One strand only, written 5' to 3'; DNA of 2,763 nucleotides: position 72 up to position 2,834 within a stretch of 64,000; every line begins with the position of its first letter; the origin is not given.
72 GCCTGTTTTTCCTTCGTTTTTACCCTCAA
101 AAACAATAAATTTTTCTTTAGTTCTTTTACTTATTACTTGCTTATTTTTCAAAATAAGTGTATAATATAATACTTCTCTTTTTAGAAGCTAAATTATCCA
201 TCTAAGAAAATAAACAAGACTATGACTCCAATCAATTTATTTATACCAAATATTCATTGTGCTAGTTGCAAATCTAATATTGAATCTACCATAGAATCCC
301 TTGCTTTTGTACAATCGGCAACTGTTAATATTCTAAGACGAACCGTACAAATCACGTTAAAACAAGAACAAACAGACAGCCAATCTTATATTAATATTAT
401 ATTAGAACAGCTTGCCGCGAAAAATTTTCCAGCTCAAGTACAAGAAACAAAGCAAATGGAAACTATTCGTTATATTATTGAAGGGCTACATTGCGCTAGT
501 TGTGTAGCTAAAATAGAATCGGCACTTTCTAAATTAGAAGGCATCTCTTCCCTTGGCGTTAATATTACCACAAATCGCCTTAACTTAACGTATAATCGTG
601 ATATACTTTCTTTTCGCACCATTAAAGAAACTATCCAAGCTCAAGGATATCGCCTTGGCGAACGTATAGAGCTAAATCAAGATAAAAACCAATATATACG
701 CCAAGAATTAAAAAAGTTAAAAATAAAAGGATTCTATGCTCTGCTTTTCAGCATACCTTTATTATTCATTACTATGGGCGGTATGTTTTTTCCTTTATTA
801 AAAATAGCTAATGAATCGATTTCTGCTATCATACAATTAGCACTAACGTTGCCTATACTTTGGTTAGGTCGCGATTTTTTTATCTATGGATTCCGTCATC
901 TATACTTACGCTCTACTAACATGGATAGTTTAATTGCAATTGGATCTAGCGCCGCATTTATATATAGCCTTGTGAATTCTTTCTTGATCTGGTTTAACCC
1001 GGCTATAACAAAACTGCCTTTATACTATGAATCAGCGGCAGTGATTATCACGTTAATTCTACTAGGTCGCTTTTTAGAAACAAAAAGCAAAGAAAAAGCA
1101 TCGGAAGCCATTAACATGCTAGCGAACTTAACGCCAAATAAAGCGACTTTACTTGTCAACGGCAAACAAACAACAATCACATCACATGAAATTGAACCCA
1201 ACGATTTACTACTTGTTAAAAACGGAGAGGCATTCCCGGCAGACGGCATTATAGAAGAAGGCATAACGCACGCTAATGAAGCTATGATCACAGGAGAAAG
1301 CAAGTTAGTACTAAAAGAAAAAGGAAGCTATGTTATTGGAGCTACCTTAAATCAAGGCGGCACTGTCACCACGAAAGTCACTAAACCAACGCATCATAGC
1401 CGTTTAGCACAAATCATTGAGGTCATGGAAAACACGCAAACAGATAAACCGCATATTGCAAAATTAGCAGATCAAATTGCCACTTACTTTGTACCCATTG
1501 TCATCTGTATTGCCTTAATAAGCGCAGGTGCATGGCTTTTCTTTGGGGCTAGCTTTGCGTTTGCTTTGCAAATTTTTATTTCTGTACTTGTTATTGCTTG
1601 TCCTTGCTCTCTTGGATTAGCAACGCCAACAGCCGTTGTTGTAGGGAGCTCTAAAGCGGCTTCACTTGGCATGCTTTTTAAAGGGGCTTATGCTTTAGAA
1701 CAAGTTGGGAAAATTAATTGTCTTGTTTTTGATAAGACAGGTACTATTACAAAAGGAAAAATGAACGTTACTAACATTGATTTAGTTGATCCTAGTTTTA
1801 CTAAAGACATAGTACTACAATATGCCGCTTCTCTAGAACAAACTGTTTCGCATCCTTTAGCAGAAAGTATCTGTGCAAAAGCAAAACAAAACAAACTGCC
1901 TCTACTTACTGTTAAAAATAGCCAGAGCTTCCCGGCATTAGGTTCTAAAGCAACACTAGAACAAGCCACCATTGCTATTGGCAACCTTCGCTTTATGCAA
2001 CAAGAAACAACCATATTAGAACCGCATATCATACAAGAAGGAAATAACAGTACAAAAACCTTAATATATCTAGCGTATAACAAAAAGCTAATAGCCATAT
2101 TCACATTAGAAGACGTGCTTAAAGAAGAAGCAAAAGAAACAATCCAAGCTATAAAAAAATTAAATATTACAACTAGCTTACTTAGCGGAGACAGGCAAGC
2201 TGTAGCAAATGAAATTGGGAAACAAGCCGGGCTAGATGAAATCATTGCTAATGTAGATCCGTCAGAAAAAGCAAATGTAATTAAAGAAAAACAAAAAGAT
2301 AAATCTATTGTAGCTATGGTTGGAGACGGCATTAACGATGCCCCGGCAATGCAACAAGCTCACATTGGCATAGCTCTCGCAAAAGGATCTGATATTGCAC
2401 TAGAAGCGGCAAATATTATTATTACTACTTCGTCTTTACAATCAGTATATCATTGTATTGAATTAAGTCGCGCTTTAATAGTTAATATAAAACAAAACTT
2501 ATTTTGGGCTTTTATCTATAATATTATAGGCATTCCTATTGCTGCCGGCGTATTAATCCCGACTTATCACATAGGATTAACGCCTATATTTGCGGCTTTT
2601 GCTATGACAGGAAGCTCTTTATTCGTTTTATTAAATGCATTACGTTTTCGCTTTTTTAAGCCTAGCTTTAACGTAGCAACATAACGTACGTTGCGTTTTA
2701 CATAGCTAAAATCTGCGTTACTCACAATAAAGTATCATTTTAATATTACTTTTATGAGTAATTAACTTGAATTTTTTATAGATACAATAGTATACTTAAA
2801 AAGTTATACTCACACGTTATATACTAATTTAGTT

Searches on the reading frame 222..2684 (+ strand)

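Call 43: search_protein_families(library=ncbifam, proteins=[window:222-2684:+], max_evalue=1e-10)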
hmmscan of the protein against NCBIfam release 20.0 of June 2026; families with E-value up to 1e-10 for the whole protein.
window:222-2684:+ (820 aa): 23 families
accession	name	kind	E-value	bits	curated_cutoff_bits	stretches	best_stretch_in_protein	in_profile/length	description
TIGR01525.1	ATPase-IB_hvy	subfamily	8e-171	569.7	346.25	1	234-808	1-559/560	heavy metal translocating P-type ATPase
NF007952.0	PRK10671.1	equivalog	7.6e-167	557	1316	1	57-814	80-836/838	copper-exporting P-type ATPase CopA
TIGR01511.1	ATPase-IB1_Cu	subfamily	1.7e-163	545.4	397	1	216-810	2-542/542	copper-translocating P-type ATPase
TIGR01512.1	ATPase-IB2_Cd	subfamily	1.1e-110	370.7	313.5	2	269-555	18-284/494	cadmium family heavy metal-translocating P-type ATPase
NF008262.1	PRK11033.1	equivalog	2.5e-108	363.5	1005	1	271-809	197-727/731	zinc/cadmium/mercury/lead-transporting ATPase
NF033775.1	P_type_ZntA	exception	1.9e-101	340.6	1240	1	271-809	202-728/732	Zn(II)/Cd(II)/Pb(II) translocating P-type ATPase ZntA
TIGR01494.1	ATPase_P-type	subfamily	5.9e-90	302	62.3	1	274-781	1-467/478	HAD-IC family P-type ATPase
TIGR01647.1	ATPase-IIIA_H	equivalog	3.5e-52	177.6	615.5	2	255-564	41-353/755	plasma-membrane proton-efflux P-type ATPase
TIGR01497.1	kdpB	equivalog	3.5e-47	160.9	527.9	1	284-754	82-568/675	potassium-transporting ATPase subunit KdpB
NF010609.0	PRK14010.1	equivalog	5.1e-43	147.2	1323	1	282-753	79-562/673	K(+)-transporting ATPase subunit B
TIGR01517.1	ATPase-IIB_Ca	equivalog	4.8e-33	114.4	507.05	2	306-533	156-394/882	calcium-translocating P-type ATPase, PMCA-type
TIGR01522.1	ATPase-IIA2_Ca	equivalog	2e-32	111.9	798.3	2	674-760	567-654/854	calcium-transporting P-type ATPase, PMR1-type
TIGR01657.1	P-ATPase-V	hypoth_equivalog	6.1e-31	106.8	618.25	1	674-755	782-861/1055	ATP13A2 family polyamine export P-type ATPase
TIGR01116.1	ATPase-IIA1_Ca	equivalog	4.4e-29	101.2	703.4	1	624-763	458-612/799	calcium-translocating P-type ATPase, SERCA-type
TIGR01523.1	ATPase-IID_K-Na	equivalog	6.2e-29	100.2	645.05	1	664-766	661-764/997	potassium/sodium efflux P-type ATPase, fungal-type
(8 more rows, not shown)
